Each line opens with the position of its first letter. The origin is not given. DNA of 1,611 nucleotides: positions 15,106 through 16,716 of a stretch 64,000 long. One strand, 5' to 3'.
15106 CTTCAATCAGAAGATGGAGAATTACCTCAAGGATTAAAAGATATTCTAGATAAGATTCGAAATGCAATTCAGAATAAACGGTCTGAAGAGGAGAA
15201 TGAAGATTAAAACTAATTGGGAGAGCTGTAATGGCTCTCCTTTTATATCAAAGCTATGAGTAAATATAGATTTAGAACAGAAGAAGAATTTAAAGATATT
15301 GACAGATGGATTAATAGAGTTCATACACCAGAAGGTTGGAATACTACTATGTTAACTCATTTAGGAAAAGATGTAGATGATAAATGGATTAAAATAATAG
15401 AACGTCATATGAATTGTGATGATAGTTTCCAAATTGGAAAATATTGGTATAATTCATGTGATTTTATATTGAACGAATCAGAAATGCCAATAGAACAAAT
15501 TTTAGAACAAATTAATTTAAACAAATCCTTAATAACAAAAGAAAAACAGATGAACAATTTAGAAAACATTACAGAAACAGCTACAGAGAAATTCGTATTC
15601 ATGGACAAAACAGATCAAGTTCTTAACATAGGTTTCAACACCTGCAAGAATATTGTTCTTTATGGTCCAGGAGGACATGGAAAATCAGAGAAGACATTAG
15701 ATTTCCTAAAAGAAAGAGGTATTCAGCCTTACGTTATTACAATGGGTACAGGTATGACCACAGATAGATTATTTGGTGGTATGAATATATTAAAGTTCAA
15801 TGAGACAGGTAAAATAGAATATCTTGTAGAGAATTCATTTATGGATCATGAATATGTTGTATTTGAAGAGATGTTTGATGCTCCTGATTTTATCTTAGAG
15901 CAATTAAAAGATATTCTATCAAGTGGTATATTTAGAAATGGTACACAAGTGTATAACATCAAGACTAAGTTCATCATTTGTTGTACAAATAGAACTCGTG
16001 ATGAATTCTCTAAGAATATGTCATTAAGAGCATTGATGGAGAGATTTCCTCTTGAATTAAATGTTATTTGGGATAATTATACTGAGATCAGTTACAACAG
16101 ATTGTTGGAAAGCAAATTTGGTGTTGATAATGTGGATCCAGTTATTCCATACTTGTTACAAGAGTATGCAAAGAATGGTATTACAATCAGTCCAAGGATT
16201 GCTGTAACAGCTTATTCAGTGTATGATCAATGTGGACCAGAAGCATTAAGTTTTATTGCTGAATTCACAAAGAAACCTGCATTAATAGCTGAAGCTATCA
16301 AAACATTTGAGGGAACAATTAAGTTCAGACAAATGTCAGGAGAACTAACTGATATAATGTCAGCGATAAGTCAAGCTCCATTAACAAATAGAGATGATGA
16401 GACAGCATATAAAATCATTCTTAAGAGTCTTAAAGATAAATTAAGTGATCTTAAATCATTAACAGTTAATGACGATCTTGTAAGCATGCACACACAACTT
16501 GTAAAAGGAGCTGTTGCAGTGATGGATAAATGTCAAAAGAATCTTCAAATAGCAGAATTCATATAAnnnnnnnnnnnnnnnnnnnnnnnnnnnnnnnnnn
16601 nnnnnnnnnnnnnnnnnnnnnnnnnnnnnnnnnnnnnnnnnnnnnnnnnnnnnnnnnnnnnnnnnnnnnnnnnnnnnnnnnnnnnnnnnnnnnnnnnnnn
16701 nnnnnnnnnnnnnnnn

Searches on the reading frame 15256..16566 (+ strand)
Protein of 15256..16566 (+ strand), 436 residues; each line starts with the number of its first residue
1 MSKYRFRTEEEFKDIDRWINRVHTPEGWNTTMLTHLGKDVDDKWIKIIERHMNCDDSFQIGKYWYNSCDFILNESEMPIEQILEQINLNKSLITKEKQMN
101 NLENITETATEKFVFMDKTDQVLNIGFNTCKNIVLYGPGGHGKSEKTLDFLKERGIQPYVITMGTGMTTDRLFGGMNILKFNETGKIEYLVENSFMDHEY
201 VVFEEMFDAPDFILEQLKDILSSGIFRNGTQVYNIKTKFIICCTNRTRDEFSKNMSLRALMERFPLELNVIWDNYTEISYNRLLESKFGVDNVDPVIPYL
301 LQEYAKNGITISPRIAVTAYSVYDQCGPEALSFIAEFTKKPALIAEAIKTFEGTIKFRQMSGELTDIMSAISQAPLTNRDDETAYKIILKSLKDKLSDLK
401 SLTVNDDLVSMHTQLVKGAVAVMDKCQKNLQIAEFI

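Call 10: search_protein_families(library=phrogs, proteins=[window:15256-16566:+], max_evalue=0.00001)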
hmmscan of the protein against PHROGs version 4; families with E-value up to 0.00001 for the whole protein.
window:15256-16566:+ (436 aa): 1 family
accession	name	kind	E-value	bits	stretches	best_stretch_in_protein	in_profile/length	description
phrog_19600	-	other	2.5e-07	30.9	1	93-270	44-216/447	ATPase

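Call 11: search_protein_families(library=pfam, proteins=[window:15256-16566:+], max_evalue=0.001)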
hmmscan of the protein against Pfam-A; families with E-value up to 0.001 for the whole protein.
window:15256-16566:+ (436 aa): 2 families
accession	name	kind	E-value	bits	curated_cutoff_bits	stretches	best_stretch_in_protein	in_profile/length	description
PF20030.5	bpMoxR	-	3.4e-13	49.6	27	1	101-286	2-180/205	MoxR domain in the MoxR-vWA-beta-propeller ternary systems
PF07728.20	AAA_5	-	3.4e-07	30.8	22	1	132-264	1-139/139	AAA domain (dynein-related subfamily)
